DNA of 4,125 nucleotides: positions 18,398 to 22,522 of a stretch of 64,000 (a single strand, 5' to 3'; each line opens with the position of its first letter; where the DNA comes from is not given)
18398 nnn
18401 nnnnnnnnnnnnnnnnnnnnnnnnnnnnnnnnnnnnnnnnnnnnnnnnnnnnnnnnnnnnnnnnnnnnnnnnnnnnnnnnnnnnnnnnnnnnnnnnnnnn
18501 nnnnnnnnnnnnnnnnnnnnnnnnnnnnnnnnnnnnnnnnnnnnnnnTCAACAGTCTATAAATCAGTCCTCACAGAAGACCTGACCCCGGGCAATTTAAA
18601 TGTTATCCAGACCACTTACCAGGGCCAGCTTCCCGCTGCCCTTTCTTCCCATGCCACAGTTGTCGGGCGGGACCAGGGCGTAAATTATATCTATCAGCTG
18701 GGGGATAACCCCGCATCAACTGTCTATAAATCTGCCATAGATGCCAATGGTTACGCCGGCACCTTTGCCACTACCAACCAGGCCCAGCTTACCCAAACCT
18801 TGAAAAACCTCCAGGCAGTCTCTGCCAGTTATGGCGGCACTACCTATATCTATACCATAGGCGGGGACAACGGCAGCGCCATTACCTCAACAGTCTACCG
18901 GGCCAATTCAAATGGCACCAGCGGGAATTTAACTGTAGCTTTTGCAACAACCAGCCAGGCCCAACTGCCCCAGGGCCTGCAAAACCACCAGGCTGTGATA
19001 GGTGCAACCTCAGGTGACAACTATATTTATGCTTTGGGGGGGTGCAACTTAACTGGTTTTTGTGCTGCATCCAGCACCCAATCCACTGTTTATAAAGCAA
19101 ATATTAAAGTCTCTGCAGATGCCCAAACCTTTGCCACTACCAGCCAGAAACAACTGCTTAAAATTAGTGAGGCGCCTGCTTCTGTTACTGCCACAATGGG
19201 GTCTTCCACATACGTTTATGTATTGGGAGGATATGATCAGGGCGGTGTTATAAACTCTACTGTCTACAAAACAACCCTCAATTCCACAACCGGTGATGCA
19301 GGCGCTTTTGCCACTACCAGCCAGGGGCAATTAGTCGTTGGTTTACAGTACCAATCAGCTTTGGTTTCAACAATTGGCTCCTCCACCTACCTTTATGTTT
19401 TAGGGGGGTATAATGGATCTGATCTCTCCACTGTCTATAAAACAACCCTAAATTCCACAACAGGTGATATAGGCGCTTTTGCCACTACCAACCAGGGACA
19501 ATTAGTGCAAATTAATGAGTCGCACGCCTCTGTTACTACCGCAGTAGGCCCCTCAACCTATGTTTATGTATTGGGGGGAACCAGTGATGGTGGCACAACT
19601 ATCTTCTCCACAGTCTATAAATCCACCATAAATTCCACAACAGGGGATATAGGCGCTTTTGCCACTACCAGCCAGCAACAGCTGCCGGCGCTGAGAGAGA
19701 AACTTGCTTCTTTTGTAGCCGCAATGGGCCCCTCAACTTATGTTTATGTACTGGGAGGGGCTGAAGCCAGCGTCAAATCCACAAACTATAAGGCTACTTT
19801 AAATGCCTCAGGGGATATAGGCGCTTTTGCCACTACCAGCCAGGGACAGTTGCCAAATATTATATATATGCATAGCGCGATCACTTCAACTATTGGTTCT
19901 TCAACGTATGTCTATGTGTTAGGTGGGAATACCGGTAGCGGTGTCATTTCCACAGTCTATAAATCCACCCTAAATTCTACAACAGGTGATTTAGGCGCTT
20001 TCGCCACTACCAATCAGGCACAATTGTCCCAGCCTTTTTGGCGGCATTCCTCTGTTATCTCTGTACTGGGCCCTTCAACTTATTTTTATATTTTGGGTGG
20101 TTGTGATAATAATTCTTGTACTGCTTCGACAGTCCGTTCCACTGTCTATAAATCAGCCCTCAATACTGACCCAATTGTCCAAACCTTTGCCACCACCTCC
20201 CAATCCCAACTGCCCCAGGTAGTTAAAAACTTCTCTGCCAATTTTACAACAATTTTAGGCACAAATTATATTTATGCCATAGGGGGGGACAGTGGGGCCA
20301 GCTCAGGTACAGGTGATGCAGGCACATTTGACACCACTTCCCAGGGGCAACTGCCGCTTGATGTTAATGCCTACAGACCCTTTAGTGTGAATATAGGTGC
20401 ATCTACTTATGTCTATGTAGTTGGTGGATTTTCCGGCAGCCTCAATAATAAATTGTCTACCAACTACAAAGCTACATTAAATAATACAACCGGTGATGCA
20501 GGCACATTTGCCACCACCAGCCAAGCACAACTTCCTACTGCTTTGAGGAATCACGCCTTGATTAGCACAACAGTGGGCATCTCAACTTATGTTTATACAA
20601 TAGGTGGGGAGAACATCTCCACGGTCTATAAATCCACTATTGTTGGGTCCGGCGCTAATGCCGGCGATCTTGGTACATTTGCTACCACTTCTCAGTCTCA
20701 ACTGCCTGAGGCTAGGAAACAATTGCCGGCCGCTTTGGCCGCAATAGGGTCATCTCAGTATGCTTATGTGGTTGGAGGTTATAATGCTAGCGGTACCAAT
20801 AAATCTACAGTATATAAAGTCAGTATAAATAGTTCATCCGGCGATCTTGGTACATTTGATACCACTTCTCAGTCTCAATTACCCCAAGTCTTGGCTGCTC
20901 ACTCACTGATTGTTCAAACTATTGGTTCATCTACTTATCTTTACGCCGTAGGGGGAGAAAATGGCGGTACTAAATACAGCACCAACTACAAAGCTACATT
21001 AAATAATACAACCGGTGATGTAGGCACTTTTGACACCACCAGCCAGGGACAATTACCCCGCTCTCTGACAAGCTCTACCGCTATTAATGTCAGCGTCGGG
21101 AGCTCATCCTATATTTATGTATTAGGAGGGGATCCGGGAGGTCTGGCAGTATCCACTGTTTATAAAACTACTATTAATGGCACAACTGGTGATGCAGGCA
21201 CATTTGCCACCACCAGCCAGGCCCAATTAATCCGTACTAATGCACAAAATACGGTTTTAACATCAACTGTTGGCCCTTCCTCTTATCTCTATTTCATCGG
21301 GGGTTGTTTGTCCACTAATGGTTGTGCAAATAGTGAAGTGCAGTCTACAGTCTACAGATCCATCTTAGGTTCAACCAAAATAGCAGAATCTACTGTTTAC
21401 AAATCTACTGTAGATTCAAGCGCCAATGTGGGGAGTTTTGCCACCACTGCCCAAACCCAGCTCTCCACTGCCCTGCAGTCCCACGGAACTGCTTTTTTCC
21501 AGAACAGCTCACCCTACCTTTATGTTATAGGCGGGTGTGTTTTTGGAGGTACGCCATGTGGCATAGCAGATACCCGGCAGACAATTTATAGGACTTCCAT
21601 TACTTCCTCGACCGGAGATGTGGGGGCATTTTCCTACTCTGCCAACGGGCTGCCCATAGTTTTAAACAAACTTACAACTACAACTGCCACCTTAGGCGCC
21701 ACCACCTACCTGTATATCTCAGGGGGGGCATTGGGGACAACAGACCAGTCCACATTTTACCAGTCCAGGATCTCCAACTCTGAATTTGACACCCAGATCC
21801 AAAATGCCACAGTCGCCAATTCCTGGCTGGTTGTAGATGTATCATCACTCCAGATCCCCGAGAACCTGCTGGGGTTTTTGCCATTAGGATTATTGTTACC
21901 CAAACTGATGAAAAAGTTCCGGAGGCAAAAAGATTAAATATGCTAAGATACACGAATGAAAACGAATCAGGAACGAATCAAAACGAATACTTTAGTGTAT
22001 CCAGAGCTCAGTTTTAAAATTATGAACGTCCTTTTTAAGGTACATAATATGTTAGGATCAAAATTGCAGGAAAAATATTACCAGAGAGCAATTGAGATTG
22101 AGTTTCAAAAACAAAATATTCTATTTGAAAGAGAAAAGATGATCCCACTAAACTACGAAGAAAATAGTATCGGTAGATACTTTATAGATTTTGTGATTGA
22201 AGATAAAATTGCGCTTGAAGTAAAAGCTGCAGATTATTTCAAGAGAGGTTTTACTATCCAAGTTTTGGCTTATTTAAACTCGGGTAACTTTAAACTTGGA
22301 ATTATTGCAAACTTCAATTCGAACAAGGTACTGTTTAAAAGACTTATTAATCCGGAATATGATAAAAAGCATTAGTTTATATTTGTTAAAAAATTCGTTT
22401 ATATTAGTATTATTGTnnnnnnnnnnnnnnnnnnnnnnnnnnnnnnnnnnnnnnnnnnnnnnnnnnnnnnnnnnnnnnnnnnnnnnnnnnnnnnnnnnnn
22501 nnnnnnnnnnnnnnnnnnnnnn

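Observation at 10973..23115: Giant 3654-aa chimeric protein (transposase-HTH + membrane GT2 synthase + ~36 Kelch-like repeats + PEP-CTERM-like tail) with a cognate mini-exosortase next door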

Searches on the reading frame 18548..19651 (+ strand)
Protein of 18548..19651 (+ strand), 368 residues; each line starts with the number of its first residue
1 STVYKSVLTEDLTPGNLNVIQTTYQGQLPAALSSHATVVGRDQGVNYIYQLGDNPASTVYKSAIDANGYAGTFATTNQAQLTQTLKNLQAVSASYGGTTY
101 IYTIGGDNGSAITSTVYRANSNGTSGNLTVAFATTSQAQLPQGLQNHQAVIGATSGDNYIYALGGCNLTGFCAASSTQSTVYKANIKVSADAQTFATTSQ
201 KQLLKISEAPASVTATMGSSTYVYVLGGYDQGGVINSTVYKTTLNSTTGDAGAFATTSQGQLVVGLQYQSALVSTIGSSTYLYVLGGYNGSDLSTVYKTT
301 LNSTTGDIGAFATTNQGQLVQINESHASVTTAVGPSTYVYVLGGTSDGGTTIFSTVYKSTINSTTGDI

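Call 41: search_protein_families(library=pfam, proteins=[window:18548-19651:+], max_evalue=1)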
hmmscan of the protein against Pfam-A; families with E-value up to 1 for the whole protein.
window:18548-19651:+ (368 aa): 4 families
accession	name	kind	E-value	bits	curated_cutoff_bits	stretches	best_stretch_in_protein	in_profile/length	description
PF01344.31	Kelch_1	-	3.8e-09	36.3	20.1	3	280-297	12-30/46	Kelch motif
PF13964.12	Kelch_6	-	5.9e-05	23.4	25.3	0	215-236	8-24/50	Kelch motif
PF11385.13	DUF3189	-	0.039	14.1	23.2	1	4-87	20-102/147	Protein of unknown function (DUF3189)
PF13418.12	Kelch_4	-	0.19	12.1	21.6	0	152-170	10-25/49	Galactose oxidase, central domain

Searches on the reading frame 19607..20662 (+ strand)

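Call 41: search_protein_families(library=pfam, proteins=[window:19607-20662:+], max_evalue=1)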
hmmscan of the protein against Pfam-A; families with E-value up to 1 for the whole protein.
window:19607-20662:+ (352 aa): 6 families
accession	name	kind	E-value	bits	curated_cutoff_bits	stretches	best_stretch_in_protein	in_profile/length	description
PF24681.1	Kelch_KLHDC2_KLHL20_DRC7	-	1.6e-07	31.3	50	2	44-245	9-188/221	KLHDC2/KLHL20/DRC7 Kelch-repeats domain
PF01344.31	Kelch_1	-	0.0071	16.3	20.1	1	267-285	12-28/46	Kelch motif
PF12092.13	DUF3568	-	0.052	14.1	23.2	1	262-298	26-62/124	Protein of unknown function (DUF3568)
PF13964.12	Kelch_6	-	0.096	13.2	25.3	0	211-232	3-24/50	Kelch motif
PF13418.12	Kelch_4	-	0.15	12.5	21.6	0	147-170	5-25/49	Galactose oxidase, central domain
PF04333.18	MlaA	-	0.72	9.9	25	0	3-48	72-117/195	MlaA lipoprotein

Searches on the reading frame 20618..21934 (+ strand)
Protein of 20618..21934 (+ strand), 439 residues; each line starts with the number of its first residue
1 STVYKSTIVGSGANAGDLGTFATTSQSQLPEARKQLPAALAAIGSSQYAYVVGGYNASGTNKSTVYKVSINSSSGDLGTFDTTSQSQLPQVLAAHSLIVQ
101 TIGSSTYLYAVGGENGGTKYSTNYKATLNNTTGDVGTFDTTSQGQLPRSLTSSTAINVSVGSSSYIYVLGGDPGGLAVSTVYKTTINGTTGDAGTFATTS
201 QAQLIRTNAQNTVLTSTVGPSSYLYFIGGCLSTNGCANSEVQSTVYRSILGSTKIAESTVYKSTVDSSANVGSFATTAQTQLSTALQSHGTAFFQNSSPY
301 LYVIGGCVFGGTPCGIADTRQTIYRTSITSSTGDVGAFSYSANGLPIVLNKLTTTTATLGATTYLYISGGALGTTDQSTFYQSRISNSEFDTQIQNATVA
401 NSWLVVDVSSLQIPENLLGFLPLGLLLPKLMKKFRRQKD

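Call 41: search_protein_families(library=pfam, proteins=[window:20618-21934:+], max_evalue=1)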
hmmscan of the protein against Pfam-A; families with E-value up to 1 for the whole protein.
window:20618-21934:+ (439 aa): 3 families
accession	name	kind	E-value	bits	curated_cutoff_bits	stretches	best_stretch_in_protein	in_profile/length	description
PF13415.12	Kelch_3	-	0.019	15.6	22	1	48-97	3-45/48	Galactose oxidase, central domain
PF04333.18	MlaA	-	0.1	12.7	25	0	177-225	68-118/195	MlaA lipoprotein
PF13418.12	Kelch_4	-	0.34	11.3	21.6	0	46-66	12-32/49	Galactose oxidase, central domain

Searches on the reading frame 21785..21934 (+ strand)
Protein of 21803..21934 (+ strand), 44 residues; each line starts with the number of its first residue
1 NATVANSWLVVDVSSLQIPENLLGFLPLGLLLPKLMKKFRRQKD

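Call 10: search_protein_families(library=ncbifam, proteins=[window:21803-21934:+], max_evalue=10)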
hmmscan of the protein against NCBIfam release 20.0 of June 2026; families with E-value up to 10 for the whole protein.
seq(44 aa): 0 families

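Call 88: find_homologous_proteins(query=A4, max_evalue=10)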
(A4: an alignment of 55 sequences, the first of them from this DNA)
Query A4 (55 sequences): 310 candidates shared short words with the query, none scored E <= 10.

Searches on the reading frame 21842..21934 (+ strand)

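Call 10: search_protein_families(library=ncbifam, proteins=[window:21842-21934:+], max_evalue=10)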
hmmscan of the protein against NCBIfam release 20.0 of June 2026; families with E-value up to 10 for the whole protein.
seq(31 aa): 1 family
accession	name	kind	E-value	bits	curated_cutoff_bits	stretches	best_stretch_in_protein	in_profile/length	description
NF000145.1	vanZ-F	exception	0.19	12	375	1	8-30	91-113/206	glycopeptide resistance protein VanZ-F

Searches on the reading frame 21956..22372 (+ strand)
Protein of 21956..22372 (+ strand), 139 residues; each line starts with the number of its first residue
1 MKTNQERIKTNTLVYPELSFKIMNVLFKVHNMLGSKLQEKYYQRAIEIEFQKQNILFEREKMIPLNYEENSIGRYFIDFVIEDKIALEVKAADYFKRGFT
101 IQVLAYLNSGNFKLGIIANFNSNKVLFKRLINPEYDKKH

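Call 6: search_protein_families(library=pfam, proteins=[window:21956-22372:+], max_evalue=0.01)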
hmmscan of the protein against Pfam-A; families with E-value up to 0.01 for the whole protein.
window:21956-22372:+ (139 aa): 1 family
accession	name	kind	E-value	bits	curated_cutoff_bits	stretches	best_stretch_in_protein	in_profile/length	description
PF13366.12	PDDEXK_3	-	3e-29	102.2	22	1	17-129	2-116/117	PD-(D/E)XK nuclease superfamily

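Call 7: search_protein_families(library=ncbifam, proteins=[window:21956-22372:+], max_evalue=0.01)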
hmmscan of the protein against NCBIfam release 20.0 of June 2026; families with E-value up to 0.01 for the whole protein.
window:21956-22372:+ (139 aa): 1 family
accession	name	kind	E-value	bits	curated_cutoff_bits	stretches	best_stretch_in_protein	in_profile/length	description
TIGR04256.1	GxxExxY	subfamily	2.2e-29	102.2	35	1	18-131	2-116/116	GxxExxY protein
